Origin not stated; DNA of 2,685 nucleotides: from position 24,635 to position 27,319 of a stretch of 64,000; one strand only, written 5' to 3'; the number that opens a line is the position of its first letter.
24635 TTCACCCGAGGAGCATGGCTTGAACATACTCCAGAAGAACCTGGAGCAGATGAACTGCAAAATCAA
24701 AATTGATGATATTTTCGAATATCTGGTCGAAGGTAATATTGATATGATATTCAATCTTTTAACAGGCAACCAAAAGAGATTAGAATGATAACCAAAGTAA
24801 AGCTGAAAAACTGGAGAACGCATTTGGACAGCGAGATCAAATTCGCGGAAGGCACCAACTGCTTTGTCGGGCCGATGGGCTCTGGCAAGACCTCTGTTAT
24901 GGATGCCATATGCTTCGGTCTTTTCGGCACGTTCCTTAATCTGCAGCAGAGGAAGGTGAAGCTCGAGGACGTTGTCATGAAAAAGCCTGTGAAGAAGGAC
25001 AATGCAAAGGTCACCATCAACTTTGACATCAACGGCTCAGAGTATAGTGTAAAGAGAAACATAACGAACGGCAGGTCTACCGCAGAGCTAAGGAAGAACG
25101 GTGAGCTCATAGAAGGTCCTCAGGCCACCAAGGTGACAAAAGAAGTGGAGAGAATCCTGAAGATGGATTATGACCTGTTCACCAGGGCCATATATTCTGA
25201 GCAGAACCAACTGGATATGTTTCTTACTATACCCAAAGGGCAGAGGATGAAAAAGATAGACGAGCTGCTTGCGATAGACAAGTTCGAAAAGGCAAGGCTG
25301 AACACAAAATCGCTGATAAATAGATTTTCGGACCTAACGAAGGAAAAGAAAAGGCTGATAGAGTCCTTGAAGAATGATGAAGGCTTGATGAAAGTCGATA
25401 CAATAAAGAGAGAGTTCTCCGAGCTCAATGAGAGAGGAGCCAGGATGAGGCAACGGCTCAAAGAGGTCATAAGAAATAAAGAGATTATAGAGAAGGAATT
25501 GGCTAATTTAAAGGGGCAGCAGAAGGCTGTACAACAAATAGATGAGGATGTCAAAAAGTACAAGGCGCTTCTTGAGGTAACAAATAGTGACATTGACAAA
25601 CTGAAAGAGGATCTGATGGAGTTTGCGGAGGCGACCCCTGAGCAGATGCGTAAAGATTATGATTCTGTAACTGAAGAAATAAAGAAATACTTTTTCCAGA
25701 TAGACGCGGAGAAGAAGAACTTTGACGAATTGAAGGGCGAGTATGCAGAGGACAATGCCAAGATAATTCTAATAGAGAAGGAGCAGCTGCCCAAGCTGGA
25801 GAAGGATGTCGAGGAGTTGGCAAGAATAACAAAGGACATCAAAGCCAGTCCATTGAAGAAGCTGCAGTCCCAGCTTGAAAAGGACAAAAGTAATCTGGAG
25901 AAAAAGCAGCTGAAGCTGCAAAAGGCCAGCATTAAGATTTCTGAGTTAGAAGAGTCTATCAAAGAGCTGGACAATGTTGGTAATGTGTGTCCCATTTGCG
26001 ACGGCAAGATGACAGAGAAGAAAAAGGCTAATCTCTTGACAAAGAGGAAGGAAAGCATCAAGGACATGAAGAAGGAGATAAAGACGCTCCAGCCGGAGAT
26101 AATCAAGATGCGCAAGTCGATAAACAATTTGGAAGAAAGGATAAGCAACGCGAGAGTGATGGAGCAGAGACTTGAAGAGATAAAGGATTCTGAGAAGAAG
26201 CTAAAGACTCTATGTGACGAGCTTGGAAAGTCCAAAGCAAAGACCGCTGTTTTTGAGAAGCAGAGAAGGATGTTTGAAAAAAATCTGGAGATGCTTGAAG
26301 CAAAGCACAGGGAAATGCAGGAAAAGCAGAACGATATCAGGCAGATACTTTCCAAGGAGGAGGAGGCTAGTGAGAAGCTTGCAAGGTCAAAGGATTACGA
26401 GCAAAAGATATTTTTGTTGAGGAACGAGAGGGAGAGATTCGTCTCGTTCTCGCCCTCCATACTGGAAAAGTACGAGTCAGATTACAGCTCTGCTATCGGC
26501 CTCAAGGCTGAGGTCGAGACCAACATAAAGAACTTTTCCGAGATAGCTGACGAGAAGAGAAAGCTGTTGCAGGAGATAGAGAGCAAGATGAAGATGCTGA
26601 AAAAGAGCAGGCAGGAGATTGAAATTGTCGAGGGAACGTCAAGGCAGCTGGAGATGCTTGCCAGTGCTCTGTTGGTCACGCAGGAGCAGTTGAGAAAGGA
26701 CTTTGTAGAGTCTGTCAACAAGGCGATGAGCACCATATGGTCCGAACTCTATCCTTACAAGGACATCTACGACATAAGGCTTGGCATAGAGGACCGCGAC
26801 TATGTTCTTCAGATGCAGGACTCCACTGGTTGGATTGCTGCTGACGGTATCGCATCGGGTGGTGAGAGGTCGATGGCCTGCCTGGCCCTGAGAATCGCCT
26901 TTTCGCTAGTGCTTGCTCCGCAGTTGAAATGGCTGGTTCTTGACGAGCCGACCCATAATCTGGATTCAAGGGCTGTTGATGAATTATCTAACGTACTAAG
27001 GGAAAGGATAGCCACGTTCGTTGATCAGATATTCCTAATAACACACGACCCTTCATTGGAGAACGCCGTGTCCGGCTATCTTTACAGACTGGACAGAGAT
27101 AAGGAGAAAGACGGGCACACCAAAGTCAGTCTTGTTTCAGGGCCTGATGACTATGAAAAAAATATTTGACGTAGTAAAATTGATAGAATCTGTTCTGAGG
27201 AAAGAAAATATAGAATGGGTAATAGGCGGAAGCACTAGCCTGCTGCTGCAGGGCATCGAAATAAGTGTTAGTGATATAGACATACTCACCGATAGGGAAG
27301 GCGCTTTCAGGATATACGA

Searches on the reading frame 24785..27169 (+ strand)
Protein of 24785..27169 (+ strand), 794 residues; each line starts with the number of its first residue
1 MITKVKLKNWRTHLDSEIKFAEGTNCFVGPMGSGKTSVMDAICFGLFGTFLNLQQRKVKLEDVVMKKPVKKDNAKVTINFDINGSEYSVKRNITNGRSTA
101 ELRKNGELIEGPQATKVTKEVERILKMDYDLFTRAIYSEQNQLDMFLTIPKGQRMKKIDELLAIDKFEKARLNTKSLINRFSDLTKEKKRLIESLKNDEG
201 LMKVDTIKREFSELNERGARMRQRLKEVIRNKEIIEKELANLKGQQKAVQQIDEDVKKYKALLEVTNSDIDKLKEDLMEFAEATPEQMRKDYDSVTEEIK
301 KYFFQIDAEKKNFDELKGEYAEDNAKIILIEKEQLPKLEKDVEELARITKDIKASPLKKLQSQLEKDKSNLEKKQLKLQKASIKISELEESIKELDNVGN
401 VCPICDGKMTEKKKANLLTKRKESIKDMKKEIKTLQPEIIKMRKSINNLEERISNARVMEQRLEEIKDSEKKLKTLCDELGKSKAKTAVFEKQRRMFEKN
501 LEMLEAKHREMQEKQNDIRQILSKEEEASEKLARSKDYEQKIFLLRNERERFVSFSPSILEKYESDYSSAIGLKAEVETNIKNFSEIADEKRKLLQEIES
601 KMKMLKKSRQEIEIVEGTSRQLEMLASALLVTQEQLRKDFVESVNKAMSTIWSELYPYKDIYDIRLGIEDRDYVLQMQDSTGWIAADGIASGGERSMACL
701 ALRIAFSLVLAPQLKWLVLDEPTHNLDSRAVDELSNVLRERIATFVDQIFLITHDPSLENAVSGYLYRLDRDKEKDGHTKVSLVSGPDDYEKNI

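Call 61: search_protein_families(library=pfam, proteins=[window:24785-27169:+], max_evalue=0.00001)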
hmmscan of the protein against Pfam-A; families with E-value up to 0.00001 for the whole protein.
window:24785-27169:+ (794 aa): 6 families
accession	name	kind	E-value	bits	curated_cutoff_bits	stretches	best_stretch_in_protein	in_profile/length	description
PF13476.12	AAA_23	-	1.2e-21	78.7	27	1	4-216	1-198/201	AAA domain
PF02463.25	SMC_N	-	2.7e-12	47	40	1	1-758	1-201/220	RecF/RecN/SMC N terminal domain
PF13175.12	AAA_15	-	2.2e-08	34.5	32.1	1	1-311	1-265/374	AAA ATPase domain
PF13304.12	AAA_21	-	1.4e-06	29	27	0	702-758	245-302/304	AAA domain, putative AbiEii toxin, Type IV TA system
PF13555.12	AAA_29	-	2.5e-06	27.6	27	1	3-44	2-44/61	P-loop containing region of AAA domain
PF04423.19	Rad50_zn_hook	-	4.7e-06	26.7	24.3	1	384-431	4-51/52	Rad50 zinc hook motif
